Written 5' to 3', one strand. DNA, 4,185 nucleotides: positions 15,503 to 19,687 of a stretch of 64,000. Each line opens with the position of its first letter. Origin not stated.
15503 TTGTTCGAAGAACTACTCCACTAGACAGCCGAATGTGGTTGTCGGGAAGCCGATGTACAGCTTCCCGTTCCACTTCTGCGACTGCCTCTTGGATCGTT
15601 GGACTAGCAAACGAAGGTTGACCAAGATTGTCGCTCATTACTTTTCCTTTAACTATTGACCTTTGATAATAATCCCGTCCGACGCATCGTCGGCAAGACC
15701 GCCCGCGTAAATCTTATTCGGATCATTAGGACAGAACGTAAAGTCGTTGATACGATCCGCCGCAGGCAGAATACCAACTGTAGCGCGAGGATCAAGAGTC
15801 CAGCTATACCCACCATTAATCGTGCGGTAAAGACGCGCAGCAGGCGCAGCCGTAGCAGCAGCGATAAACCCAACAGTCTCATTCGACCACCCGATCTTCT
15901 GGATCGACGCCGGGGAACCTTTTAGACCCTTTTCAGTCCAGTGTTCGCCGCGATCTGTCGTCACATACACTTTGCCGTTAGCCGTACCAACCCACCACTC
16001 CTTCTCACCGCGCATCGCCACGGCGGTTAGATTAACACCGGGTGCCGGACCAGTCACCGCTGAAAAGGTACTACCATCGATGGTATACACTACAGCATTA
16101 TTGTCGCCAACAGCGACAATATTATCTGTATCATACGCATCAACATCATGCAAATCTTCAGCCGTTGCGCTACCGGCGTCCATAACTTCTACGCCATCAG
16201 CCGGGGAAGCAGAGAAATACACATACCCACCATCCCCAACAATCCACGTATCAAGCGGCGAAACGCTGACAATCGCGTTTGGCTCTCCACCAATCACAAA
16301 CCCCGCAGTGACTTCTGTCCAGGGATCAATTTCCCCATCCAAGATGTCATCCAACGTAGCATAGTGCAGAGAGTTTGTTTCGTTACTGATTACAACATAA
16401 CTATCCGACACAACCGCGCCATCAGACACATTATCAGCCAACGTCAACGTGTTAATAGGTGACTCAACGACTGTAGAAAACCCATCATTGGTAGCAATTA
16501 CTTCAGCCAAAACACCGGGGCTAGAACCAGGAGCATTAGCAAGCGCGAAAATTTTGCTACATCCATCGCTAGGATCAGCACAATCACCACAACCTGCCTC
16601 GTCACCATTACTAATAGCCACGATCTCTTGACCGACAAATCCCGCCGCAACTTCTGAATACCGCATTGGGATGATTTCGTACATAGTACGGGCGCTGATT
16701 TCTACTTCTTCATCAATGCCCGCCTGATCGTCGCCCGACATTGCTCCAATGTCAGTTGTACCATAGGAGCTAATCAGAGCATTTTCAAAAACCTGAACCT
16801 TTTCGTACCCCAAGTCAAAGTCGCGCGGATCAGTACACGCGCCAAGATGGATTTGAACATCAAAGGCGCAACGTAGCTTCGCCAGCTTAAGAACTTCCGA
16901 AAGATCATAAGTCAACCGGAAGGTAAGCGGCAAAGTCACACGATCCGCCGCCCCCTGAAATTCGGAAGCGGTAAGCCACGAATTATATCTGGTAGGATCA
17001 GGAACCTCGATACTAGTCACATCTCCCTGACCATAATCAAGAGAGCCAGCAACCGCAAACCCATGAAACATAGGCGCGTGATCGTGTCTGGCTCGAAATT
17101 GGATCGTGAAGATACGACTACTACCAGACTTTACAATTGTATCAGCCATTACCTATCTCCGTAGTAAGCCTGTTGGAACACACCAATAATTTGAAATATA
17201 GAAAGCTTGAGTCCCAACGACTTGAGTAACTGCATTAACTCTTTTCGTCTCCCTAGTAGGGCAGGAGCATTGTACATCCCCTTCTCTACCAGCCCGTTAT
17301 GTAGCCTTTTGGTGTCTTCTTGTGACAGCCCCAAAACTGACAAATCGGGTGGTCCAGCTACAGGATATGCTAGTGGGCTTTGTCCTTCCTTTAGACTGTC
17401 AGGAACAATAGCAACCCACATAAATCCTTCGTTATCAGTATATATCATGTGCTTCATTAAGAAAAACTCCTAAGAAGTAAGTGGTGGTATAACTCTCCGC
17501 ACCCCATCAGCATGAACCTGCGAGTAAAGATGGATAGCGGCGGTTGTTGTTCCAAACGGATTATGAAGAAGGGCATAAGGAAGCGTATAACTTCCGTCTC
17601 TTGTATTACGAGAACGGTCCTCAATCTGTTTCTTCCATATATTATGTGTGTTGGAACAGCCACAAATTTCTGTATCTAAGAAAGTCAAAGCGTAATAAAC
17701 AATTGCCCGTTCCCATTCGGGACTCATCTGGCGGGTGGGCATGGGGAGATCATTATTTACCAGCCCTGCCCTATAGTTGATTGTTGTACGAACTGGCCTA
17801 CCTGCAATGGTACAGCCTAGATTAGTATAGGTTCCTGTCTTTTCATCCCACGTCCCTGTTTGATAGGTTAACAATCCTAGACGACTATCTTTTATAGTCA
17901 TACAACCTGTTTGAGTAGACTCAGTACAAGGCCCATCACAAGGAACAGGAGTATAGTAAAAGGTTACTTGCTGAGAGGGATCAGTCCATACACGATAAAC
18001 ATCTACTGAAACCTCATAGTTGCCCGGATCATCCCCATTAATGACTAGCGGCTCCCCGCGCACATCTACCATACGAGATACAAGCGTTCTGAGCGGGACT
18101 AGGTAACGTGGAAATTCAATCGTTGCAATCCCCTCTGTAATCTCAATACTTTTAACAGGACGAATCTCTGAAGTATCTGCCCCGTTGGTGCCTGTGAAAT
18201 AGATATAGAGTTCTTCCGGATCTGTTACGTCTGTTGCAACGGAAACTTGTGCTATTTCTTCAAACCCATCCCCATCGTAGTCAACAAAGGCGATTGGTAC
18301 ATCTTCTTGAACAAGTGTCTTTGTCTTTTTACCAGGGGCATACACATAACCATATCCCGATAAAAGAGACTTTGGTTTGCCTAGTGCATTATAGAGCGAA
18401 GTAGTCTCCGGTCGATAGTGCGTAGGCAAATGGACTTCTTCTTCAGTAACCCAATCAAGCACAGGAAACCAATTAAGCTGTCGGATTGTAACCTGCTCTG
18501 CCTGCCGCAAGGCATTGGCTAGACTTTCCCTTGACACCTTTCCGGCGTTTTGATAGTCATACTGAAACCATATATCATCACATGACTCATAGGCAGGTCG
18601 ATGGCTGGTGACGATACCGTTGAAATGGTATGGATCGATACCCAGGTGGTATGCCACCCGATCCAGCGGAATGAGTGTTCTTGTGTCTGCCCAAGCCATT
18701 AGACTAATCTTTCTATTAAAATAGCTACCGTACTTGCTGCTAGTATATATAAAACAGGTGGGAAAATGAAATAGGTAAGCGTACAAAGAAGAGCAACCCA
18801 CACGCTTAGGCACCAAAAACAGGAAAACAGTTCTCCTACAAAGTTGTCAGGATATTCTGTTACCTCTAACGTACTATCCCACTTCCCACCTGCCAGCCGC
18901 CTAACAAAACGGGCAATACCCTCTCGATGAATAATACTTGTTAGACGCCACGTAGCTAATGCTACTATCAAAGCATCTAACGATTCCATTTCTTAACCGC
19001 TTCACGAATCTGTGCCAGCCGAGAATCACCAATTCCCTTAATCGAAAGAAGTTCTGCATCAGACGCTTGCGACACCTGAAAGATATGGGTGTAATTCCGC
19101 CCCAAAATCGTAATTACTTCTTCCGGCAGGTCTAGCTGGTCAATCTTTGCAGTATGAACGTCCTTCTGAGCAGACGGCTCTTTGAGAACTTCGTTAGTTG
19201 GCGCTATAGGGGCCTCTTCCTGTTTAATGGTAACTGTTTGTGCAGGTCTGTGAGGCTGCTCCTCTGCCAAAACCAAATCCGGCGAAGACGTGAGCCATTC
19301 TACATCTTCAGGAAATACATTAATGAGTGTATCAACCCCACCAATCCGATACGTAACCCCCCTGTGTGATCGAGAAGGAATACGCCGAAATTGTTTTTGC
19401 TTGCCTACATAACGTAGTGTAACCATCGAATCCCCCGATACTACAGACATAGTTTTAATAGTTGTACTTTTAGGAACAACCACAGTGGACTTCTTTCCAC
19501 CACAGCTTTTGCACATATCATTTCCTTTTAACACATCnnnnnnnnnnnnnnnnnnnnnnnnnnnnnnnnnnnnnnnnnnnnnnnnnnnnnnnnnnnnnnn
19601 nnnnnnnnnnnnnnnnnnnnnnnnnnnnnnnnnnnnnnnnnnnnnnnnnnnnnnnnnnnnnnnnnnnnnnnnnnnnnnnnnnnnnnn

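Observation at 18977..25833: Carbohydrate-synthesis cassette embedded between head and tail genes: candidate virion glycosylation or glycan remodelling module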

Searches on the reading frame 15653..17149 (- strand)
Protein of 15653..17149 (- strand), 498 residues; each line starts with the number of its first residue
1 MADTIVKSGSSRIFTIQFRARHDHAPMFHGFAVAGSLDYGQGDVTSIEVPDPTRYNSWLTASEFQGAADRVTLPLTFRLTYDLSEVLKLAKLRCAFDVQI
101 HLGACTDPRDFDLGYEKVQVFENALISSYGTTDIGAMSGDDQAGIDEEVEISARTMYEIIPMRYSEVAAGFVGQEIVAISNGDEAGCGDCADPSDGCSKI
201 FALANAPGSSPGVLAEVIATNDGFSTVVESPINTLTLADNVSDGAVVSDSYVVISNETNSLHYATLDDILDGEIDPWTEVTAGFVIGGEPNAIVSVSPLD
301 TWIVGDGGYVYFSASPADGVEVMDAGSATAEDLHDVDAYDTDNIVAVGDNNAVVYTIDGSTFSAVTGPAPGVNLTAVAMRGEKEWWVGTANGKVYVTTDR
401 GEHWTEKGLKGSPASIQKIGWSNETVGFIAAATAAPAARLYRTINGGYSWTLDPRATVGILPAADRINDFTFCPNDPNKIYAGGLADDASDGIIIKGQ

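Call 7: search_protein_families(library=phrogs, proteins=[window:15653-17149:-], max_evalue=0.001)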
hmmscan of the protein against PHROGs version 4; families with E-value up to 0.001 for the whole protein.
window:15653-17149:- (498 aa): 0 families

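Call 9: search_protein_families(library=pfam, proteins=[window:15653-17149:-], max_evalue=0.01)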
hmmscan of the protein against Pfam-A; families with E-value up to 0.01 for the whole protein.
window:15653-17149:- (498 aa): 3 families
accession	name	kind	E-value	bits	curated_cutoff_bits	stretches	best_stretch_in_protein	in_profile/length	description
PF14870.12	PSII_BNR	-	2e-06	27.7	27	1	369-430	231-293/303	Photosynthesis system II assembly factor YCF48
PF15902.12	Sortilin-Vps10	-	0.0018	17.5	33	0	393-482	2-85/446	Sortilin, neurotensin receptor 3,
PF02012.26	BNR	-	0.0081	16.4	27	0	395-405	1-11/12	BNR/Asp-box repeat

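Call 32: search_protein_families(library=ncbifam, proteins=[window:15653-17149:-], max_evalue=0.01)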
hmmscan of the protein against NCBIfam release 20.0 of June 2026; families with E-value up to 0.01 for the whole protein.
window:15653-17149:- (498 aa): 2 families
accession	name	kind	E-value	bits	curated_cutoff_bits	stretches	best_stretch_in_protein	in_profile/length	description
NF010237.0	PRK13684.1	equivalog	7.6e-08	31.7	326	1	329-469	44-183/334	photosynthesis system II assembly factor Ycf48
NF045728.1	glycosyl_F510_1955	equivalog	0.0013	18.1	175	0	331-411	137-218/246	F510_1955 family glycosylhydrolase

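Call 43: search_solved_structures(query=window:15653-17149:-, max_evalue=1)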
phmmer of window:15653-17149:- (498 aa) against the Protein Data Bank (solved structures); distinct sequences matched with E-value up to 1: 3.
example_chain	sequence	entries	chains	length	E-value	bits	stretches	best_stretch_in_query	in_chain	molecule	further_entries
8am5_S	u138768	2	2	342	0.00019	23.3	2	373-430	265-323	Photosystem II assembly lipoprotein Ycf48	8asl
5oj3_A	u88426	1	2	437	0.025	16.4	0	360-432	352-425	Photosystem II stability/assembly factor HCF136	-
3r4c_A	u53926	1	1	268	0.46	12.2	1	318-371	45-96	Hydrolase, haloacid dehalogenase-like hydrolase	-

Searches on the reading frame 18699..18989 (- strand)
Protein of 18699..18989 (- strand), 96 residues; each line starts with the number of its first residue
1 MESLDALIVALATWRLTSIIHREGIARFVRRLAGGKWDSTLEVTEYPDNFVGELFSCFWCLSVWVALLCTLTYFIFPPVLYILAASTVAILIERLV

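Call 7: search_protein_families(library=phrogs, proteins=[window:18699-18989:-], max_evalue=0.001)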
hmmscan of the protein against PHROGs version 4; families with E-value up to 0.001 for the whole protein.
window:18699-18989:- (96 aa): 1 family
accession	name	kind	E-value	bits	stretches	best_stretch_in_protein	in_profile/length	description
phrog_781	-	unknown function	6.5e-10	39.5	1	6-76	41-109/152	-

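Call 9: search_protein_families(library=pfam, proteins=[window:18699-18989:-], max_evalue=0.01)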
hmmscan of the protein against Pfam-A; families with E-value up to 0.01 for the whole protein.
window:18699-18989:- (96 aa): 1 family
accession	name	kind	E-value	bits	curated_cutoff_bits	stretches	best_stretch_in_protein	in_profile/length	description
PF07098.16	DUF1360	-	6.9e-13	48.9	21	1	8-94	1-100/102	Protein of unknown function (DUF1360)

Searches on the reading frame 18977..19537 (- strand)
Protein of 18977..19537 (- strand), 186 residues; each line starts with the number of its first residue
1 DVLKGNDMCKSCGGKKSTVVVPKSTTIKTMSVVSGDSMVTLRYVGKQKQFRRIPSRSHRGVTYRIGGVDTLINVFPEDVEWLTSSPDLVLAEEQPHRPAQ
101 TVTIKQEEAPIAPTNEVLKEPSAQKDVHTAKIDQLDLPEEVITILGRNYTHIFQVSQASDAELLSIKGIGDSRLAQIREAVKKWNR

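Call 88: search_protein_families(library=pfam, proteins=[window:18977-19537:-], max_evalue=1)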
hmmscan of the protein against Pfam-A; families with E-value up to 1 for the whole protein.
window:18977-19537:- (186 aa): 5 families
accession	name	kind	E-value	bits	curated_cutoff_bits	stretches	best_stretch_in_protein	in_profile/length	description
PF03118.21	RNA_pol_A_CTD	-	0.012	15.8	23.8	1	122-182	5-66/67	Bacterial RNA polymerase, alpha chain C terminal domain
PF00633.29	HHH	-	0.034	14.4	24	0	157-179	7-29/30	Helix-hairpin-helix motif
PF14520.12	HHH_5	-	0.049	14.5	27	1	145-183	19-57/57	Helix-hairpin-helix domain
PF12826.13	HHH_2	-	0.1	13.2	27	1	144-177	18-51/64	Helix-hairpin-helix motif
PF08907.16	DUF1853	-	0.21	11.5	25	1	78-164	2-81/285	Domain of unknown function (DUF1853)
